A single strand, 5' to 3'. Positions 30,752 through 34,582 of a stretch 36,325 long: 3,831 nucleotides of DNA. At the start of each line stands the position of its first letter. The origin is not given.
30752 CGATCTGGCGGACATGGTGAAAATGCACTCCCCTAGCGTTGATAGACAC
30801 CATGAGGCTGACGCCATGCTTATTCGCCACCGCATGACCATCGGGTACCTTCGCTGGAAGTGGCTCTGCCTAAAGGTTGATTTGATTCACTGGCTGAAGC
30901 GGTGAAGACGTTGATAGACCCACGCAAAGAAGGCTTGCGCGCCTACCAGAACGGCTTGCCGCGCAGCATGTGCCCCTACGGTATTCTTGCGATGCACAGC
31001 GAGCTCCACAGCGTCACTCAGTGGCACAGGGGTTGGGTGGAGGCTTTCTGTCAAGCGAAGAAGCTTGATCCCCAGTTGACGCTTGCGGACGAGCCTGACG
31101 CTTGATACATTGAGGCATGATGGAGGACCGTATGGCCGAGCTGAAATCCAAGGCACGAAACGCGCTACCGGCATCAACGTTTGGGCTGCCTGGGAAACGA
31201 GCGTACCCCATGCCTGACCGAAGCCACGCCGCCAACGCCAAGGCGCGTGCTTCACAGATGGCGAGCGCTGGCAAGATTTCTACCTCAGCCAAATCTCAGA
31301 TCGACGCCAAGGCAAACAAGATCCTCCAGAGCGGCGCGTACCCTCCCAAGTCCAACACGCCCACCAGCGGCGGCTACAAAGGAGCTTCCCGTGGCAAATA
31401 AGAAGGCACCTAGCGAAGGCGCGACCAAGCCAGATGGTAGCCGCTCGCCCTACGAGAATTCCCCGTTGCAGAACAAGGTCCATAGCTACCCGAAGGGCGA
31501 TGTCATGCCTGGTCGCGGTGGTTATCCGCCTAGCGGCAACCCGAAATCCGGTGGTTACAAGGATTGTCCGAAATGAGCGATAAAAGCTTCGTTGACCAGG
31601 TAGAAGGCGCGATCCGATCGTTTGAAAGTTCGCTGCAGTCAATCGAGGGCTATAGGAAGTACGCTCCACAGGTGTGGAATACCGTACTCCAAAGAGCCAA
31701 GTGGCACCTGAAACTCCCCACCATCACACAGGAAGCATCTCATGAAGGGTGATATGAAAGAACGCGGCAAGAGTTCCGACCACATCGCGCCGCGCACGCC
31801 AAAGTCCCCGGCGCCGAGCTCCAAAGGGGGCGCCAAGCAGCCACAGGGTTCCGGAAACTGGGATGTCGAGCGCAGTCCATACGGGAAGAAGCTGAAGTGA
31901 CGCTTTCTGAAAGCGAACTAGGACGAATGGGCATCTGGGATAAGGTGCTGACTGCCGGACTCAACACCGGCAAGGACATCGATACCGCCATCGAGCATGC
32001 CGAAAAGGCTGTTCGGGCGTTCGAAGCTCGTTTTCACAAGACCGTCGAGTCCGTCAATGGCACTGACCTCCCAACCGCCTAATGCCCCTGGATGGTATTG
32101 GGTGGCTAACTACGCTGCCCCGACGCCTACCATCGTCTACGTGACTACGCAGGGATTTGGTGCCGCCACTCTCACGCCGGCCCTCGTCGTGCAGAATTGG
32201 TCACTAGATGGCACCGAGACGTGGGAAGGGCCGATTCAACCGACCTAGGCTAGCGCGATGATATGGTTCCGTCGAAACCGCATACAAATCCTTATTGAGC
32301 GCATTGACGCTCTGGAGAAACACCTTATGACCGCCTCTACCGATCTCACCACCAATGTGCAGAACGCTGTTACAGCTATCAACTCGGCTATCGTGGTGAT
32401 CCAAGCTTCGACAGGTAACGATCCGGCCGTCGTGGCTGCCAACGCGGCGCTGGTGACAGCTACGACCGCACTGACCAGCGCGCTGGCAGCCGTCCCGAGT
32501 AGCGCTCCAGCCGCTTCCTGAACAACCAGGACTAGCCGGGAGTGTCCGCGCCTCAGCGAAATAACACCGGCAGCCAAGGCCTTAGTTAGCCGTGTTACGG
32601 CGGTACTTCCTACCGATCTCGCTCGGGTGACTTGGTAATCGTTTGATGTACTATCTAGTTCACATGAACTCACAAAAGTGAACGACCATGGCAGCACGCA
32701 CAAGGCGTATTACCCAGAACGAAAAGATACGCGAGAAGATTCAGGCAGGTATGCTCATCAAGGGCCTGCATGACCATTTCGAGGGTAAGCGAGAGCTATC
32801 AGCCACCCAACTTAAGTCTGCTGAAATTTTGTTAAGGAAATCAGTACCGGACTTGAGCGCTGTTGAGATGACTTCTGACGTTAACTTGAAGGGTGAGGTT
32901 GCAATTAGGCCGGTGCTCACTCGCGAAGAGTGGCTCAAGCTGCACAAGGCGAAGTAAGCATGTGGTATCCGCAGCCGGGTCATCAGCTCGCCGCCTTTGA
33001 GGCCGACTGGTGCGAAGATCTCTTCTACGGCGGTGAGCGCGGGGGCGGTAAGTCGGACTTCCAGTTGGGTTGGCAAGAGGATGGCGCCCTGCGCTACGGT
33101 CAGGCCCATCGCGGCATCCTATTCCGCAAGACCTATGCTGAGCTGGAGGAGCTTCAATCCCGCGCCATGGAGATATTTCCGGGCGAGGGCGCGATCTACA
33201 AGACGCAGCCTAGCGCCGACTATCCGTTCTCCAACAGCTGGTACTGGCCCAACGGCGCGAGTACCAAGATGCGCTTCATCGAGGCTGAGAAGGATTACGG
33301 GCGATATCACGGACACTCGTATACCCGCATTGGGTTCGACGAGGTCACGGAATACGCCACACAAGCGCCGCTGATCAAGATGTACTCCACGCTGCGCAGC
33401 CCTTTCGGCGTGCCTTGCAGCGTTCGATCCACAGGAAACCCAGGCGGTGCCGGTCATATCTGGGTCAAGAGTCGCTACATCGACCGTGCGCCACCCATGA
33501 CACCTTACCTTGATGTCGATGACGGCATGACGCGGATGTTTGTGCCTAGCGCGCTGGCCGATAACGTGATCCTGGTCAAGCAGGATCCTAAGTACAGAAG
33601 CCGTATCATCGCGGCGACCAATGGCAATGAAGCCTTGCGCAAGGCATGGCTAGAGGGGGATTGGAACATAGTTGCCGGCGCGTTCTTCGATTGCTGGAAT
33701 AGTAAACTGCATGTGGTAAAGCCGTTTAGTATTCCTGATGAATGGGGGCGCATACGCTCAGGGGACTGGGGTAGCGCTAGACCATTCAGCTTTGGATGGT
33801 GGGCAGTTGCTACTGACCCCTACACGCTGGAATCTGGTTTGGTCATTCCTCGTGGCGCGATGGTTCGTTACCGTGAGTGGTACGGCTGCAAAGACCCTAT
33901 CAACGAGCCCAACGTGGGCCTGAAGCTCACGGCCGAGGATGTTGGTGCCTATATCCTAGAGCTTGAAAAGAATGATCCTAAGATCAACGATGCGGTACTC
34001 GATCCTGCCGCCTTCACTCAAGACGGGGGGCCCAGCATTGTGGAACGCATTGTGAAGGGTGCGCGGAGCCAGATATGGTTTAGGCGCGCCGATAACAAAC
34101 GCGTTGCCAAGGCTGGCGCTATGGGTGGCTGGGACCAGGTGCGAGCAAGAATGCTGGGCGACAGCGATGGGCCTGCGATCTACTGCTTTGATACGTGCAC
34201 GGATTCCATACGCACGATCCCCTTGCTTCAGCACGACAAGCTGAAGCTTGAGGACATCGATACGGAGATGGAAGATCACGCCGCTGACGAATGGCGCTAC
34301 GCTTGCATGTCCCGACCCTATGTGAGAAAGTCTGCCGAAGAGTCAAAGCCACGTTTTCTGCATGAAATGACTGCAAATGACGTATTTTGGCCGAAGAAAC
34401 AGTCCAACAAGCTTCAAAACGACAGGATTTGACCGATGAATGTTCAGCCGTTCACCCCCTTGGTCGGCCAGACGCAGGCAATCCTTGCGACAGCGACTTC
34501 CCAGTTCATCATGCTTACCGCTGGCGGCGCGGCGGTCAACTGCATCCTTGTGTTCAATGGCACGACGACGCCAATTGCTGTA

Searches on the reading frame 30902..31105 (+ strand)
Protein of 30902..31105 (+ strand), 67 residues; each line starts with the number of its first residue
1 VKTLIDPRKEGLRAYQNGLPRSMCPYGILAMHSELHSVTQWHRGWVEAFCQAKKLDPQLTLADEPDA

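Call 10: search_protein_families(library=pfam, proteins=[window:30902-31105:+], max_evalue=0.1)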
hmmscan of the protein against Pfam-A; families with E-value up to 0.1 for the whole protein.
window:30902-31105:+ (67 aa): 1 family
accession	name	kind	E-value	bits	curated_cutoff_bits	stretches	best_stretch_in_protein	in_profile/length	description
PF04957.18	RMF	-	9e-06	26.1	27.9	1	9-49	14-49/53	Ribosome modulation factor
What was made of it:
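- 30902..31105 (+): RMF-like gene (67 aa). It is the second late cistron and is translationally coupled to the small ORF. PF04957 at E = 9e-6, 26.1 bits, just under the cut-off of 27.9 (call 10).
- On Ribosome modulation factor (for the neighbouring gene 30902-31105): 26.1 bits against a cut-off of 27.9, E = 9e-6 (call 10).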

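Call 11: search_protein_families(library=phrogs, proteins=[window:30902-31105:+], max_evalue=0.1)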
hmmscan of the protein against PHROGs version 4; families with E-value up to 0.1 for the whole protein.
window:30902-31105:+ (67 aa): 0 families

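Call 32: find_related_loci(query=window:30902-31105:+, collection=viral_contigs, flank=3000)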
Query window:30902-31105:+ (67 aa) in viral_contigs; peptide patterns used: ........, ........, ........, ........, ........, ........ (x = any residue, [..] = any of these).
5 stretches matched a pattern; 2 encode a relative of the query (tblastn E <= 1e-3); 2 distinct loci.
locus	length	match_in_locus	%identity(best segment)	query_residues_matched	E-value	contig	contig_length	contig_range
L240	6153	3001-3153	55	5-55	1e-16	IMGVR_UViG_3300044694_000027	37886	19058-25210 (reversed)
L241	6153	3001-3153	53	5-55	5e-16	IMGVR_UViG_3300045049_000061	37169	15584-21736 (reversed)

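Call 46: find_homologous_proteins(query=window:30902-31105:+, max_evalue=0.001)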
Query window:30902-31105:+ (67 aa): 1 proteins with E <= 0.001 among 1 candidates.
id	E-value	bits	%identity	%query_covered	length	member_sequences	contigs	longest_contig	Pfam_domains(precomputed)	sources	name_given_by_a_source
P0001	3.7e-40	152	100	100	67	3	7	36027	PF04957.19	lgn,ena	-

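Call 47: find_encoding_contigs(protein=P0001, flank=3000, max_places=10)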
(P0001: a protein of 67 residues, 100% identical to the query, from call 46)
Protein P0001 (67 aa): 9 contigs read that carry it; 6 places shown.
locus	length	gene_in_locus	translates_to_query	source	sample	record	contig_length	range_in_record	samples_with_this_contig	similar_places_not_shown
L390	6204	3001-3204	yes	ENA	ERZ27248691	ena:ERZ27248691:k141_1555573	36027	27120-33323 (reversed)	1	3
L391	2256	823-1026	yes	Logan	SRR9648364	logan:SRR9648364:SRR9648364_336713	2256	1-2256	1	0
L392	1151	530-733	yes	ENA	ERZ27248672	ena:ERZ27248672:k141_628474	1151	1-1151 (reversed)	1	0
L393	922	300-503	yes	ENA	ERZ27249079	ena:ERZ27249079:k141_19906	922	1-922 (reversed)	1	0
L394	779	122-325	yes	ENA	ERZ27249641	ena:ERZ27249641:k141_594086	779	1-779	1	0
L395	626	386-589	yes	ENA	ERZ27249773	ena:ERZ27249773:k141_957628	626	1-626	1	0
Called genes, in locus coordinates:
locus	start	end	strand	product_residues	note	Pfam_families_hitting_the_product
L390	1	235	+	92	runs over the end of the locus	-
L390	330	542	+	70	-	-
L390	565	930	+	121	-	-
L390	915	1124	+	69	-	-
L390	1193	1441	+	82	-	-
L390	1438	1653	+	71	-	-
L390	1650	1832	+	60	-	-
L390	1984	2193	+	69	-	-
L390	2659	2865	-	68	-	-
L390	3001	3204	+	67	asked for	PF04957:RMF (faint)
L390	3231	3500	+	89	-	-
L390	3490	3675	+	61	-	-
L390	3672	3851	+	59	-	-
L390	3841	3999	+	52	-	-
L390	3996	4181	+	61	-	-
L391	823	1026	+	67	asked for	PF04957:RMF (faint)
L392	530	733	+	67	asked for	PF04957:RMF (faint)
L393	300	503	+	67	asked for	PF04957:RMF (faint)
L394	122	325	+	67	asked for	PF04957:RMF (faint)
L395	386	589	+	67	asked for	PF04957:RMF (faint)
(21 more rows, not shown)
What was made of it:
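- An automatic gene caller called a 68-aa minus-strand ORF at 30560-30766 on the source contig (call 47).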

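Call 84: find_homologous_proteins(query=A8, max_evalue=0.001)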
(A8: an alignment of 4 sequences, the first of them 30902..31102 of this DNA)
Query A8 (4 sequences) (67 aa, profile of the alignment): 4 proteins with E <= 0.001 among 13 candidates.
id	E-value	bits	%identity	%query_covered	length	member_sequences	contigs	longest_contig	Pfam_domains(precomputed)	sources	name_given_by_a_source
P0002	5.6e-35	137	53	76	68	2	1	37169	PF04957.19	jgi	jgi:hypothetical protein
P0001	1.9e-31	125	100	100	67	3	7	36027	PF04957.19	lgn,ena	-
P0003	2.3e-31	125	57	76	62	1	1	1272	PF04957.19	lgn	-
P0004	1.4e-28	116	51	61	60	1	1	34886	PF04957.19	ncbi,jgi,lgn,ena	jgi:ribosome modulation factor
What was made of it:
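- On Ribosome modulation factor (for the neighbouring gene 30902-31105): The source databases list PF04957 for it (calls 46, 84).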

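Call 85: find_encoding_contigs(protein=P0003, flank=3000)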
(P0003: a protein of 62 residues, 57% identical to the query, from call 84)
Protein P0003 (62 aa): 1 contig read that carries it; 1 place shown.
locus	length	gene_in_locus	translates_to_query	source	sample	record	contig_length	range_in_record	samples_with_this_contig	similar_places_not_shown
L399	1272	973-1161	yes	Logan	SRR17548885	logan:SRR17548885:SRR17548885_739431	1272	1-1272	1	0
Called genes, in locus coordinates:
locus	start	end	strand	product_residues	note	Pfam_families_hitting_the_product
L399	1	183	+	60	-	?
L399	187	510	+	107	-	-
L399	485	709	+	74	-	-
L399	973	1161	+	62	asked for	PF04957:RMF (weak)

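Call 118: search_solved_structures(query=A8, max_evalue=1, show_alignments=1)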
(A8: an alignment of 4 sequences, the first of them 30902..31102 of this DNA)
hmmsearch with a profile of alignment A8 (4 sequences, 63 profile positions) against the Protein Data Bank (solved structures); distinct sequences matched with E-value up to 1: 4.
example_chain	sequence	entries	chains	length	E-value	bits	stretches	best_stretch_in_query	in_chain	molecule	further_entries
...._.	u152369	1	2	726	0.0008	22.4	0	11-44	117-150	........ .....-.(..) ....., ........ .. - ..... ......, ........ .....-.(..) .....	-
6h4n_v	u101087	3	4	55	0.0024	20.9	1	7-48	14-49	Ribosome modulation factor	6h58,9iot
4v8g_AV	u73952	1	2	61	0.0025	20.8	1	7-48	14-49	Ribosome modulation factor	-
7way_A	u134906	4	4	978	0.94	12.6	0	24-58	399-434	dPlmCasX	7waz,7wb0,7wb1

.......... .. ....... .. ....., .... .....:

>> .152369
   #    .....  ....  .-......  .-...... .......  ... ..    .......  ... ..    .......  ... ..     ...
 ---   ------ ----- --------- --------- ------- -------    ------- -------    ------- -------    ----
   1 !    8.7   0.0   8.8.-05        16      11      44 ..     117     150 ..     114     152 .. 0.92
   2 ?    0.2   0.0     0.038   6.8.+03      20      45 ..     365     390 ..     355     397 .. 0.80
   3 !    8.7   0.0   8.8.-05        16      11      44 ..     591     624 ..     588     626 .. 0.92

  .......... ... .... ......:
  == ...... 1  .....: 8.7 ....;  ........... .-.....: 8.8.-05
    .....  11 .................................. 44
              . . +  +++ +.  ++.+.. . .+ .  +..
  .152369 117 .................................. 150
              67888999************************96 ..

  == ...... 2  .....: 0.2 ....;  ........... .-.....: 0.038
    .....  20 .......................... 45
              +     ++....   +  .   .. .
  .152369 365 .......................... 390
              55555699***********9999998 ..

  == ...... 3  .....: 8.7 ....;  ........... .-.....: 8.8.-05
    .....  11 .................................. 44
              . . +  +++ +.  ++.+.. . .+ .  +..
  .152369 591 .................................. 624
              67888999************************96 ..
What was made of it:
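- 30902..31105 (+): PDB RMF chains at E = 0.0024 (call 118).
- On Ribosome modulation factor (for the neighbouring gene 30902-31105): PDB RMF chains match at E = 0.0024 (call 118).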

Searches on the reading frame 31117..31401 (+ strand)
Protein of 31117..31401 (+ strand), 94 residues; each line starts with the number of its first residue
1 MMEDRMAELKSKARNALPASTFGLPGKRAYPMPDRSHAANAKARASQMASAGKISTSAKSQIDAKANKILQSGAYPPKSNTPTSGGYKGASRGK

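Call 10: search_protein_families(library=pfam, proteins=[window:31117-31401:+], max_evalue=0.1)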
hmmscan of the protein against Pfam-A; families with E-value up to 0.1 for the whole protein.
window:31117-31401:+ (94 aa): 0 families

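Call 11: search_protein_families(library=phrogs, proteins=[window:31117-31401:+], max_evalue=0.1)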
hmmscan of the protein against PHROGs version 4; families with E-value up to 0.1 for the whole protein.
window:31117-31401:+ (94 aa): 2 families
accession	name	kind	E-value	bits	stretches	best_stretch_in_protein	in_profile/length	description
phrog_16160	-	unknown function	1e-26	94.3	1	6-72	1-67/69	-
phrog_7124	-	unknown function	0.031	16.2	1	38-90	14-67/75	-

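Call 12: find_related_loci(query=window:31117-31401:+, collection=viral_contigs, flank=5000)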
Query window:31117-31401:+ (94 aa) in viral_contigs; peptide patterns used: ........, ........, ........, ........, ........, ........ (x = any residue, [..] = any of these).
185 stretches matched a pattern; 147 encode a relative of the query (tblastn E <= 1e-3); the best 80 are kept; 80 distinct loci.
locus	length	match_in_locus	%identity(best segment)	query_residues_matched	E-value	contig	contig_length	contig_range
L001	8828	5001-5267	78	6-94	5e-43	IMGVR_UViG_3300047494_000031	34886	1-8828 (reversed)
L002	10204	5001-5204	76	6-73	2e-29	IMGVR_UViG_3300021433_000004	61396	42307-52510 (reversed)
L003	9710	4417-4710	60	3-91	2e-29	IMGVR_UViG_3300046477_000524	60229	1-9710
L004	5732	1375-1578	72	3-70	3e-29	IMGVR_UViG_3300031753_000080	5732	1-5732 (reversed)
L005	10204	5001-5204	72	6-73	1e-28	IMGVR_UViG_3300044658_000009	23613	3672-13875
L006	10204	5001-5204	72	6-73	1e-28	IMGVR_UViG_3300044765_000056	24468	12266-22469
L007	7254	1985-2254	60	6-92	1e-27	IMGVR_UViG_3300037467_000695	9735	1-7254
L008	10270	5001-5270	60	6-92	1e-27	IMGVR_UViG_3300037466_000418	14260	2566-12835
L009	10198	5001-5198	73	5-70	4e-27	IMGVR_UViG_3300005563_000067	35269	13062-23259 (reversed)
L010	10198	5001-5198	73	5-70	4e-27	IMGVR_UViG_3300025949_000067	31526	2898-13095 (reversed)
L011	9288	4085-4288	69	3-70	8e-27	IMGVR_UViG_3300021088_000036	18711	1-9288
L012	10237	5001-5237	61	6-84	1e-26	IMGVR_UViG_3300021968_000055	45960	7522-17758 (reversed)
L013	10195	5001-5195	74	6-70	1e-26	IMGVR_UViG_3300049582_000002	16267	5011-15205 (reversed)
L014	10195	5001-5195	71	6-70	2e-26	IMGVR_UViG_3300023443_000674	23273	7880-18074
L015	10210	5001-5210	63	4-73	2e-26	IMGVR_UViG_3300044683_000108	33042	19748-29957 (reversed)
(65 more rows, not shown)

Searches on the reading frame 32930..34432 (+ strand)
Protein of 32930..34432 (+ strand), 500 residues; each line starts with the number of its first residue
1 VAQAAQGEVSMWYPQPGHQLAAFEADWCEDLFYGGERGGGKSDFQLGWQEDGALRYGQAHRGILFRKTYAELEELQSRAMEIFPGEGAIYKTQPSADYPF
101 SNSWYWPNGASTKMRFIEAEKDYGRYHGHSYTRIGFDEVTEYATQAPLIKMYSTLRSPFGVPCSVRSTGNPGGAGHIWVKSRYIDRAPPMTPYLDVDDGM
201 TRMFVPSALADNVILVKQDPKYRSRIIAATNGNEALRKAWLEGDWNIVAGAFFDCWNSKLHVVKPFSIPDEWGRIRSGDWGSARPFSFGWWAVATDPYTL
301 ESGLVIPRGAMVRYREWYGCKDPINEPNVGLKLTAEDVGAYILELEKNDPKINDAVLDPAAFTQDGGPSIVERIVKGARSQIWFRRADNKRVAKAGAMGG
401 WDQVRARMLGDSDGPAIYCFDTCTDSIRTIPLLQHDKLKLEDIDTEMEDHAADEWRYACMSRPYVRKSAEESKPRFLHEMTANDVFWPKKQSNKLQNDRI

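Call 10: search_protein_families(library=pfam, proteins=[window:32930-34432:+], max_evalue=0.1)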
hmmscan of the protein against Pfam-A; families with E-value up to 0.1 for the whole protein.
window:32930-34432:+ (500 aa): 1 family
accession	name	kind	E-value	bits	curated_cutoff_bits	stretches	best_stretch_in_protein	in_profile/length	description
PF03237.21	Terminase_6N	-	0.013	15.6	22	0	64-146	32-112/215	Terminase large subunit, T4likevirus-type, N-terminal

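Call 11: search_protein_families(library=phrogs, proteins=[window:32930-34432:+], max_evalue=0.1)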
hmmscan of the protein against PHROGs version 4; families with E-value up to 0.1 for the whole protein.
window:32930-34432:+ (500 aa): 5 families
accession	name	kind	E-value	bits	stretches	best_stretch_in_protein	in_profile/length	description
phrog_2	-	head and packaging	2.6e-22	80.4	1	14-467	266-598/807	terminase large subunit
phrog_979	-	head and packaging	1.2e-18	68.2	2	11-171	150-304/642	terminase large subunit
phrog_9526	-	head and packaging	1.7e-05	25.4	1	30-176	27-170/280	terminase large subunit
phrog_5653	-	head and packaging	0.0086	16.8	0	243-293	1-52/199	terminase large subunit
phrog_10250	-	head and packaging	0.012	16.3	0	238-461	11-214/228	terminase large subunit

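Call 25: find_related_loci(query=window:32930-34432:+, collection=viral_contigs, flank=6000)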
Query window:32930-34432:+ (500 aa) in viral_contigs; peptide patterns used: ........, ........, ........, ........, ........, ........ (x = any residue, [..] = any of these).
115 stretches matched a pattern; 115 encode a relative of the query (tblastn E <= 1e-3); the best 80 are kept; 79 distinct loci.
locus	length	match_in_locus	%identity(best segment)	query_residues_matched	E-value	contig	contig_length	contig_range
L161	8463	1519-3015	80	1-500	0e+0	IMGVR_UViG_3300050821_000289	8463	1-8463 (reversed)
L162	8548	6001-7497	80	1-500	0e+0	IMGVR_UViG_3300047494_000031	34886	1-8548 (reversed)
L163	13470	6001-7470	77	11-500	0e+0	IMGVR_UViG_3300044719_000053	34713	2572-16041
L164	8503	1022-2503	66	2-496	0e+0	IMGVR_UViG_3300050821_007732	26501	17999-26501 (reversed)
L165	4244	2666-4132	66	12-498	0e+0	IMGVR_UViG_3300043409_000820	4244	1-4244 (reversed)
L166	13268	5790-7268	65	1-500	0e+0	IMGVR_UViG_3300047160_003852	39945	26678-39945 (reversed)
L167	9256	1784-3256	66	11-498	0e+0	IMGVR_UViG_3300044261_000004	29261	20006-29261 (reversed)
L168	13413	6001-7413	67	12-486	0e+0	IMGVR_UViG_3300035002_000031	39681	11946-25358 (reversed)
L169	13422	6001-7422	67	12-486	0e+0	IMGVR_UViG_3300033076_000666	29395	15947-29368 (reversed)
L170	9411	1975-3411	65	12-486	0e+0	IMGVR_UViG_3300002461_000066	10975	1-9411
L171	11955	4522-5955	65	11-480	0e+0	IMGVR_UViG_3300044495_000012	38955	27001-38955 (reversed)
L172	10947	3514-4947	65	12-485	0e+0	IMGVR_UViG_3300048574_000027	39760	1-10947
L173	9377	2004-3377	66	11-467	0e+0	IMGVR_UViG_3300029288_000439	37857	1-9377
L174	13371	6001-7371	66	11-465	0e+0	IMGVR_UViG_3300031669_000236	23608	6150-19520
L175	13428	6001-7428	64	12-486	0e+0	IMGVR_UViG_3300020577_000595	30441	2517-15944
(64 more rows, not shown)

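Call 36: find_related_loci(query=window:32930-34432:+, collection=genome_contigs, flank=6000)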
Query window:32930-34432:+ (500 aa) in genome_contigs; peptide patterns used: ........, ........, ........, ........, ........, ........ (x = any residue, [..] = any of these).
96 stretches matched a pattern; 68 encode a relative of the query (tblastn E <= 1e-3); 68 distinct loci.
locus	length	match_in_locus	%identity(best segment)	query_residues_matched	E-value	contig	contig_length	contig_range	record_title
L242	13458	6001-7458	72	7-492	0e+0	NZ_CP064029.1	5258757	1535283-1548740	Dyella marensis strain CS5-B2 chromosome, complete genome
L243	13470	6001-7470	66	9-500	0e+0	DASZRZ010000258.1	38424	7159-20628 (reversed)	MAG TPA_asm: Terriglobales bacterium isolate SMAG_U6037 k141_823747, whole genome shotgun sequence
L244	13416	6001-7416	66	12-479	0e+0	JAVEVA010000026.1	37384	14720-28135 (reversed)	MAG: Thauera sp. isolate BF4_105 NODE_3160_length_37384_cov_21.305983_Biofilm4, whole genome shotgun sequence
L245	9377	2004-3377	66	11-467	0e+0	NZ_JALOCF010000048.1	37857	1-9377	MAG: Methylobacter sp. isolate SO_2017_LW4 bin 67 scaffold_2504_c1_LW137-91_2017, whole genome shotgun sequence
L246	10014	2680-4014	49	5-470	7e-134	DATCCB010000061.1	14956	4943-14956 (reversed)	MAG TPA_asm: Caulobacteraceae bacterium isolate SMAG_U7688 k141_183219, whole genome shotgun sequence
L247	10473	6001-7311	49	9-463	5e-132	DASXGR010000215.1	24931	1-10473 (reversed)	MAG TPA_asm: Caulobacteraceae bacterium isolate SMAG_U5170 k141_96815, whole genome shotgun sequence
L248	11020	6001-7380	48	3-467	6e-130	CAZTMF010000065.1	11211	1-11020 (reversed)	MAG TPA_asm: uncultured Caulobacteraceae bacterium isolate binchicken_co50_284 genome assembly, contig: NODE_7196_length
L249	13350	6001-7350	47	12-468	3e-128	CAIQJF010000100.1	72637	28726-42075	MAG: uncultured Caulobacteraceae bacterium isolate Umea_bin-04329 genome assembly, contig: bin-04329:100/100, whole geno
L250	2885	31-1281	49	30-463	8e-134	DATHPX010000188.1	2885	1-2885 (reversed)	MAG TPA_asm: Caulobacteraceae bacterium isolate SMAG_U12723 k141_3906198, whole genome shotgun sequence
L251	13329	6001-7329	47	9-468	3e-125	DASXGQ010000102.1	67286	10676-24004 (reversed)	MAG TPA_asm: Caulobacteraceae bacterium isolate SMAG_U5169 k141_2104084, whole genome shotgun sequence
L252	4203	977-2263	50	10-462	6e-126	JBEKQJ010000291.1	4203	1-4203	MAG: Caulobacteraceae bacterium isolate SPRUCE 485 SPRUCE_485_291, whole genome shotgun sequence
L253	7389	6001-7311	47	12-461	1e-121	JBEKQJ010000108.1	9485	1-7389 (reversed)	MAG: Caulobacteraceae bacterium isolate SPRUCE 485 SPRUCE_485_108, whole genome shotgun sequence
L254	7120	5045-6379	46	6-462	1e-119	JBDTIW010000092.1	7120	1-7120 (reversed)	MAG: Caulobacteraceae bacterium isolate cluster2_bin.38 k127_612181, whole genome shotgun sequence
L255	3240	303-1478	47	62-468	8e-113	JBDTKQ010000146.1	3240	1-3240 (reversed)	MAG: Caulobacteraceae bacterium isolate cluster2_bin.80 k127_3611324, whole genome shotgun sequence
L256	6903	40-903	53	191-481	2e-91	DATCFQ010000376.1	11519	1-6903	MAG TPA_asm: Caulobacteraceae bacterium isolate SMAG_U7784 k141_156379, whole genome shotgun sequence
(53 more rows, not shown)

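Call 37: find_related_loci(query=window:32930-34432:+, collection=metagenome_contigs, flank=6000)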
Query window:32930-34432:+ (500 aa) in metagenome_contigs; peptide patterns used: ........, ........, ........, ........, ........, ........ (x = any residue, [..] = any of these).
190 stretches matched a pattern; 157 encode a relative of the query (tblastn E <= 1e-3); the best 80 are kept; 80 distinct loci.
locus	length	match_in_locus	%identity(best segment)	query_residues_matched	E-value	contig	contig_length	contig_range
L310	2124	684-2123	68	11-486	0e+0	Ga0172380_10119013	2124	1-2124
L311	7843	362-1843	66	2-496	0e+0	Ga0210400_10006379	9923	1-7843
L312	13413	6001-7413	67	12-486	0e+0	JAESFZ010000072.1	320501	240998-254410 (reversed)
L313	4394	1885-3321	67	12-486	0e+0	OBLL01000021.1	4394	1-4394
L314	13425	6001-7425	67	12-486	0e+0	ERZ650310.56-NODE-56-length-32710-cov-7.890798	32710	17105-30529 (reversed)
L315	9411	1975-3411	65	12-486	0e+0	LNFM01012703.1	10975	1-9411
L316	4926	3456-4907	65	11-496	0e+0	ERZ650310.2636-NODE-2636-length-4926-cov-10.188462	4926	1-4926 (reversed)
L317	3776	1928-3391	64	12-498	0e+0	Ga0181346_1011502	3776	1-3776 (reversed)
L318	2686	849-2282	65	12-485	0e+0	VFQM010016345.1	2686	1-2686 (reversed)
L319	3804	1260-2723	64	9-490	0e+0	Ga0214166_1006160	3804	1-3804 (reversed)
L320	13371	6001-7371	66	11-465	0e+0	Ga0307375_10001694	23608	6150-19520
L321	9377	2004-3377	66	11-467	0e+0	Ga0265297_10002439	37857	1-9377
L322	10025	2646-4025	67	11-468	0e+0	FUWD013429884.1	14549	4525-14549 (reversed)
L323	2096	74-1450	65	11-467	0e+0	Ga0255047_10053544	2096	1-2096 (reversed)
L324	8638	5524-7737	64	11-470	0e+0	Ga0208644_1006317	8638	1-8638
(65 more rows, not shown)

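Call 101: find_homologous_proteins(query=A12, max_evalue=0.01)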
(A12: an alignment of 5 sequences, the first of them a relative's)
Query A12 (5 sequences) (49 aa, profile of the alignment): 1 proteins with E <= 0.01 among 11 candidates.
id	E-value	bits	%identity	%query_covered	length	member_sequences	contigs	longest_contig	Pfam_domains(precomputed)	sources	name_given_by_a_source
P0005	4.8e-8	50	28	59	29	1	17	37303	-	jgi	jgi:hypothetical protein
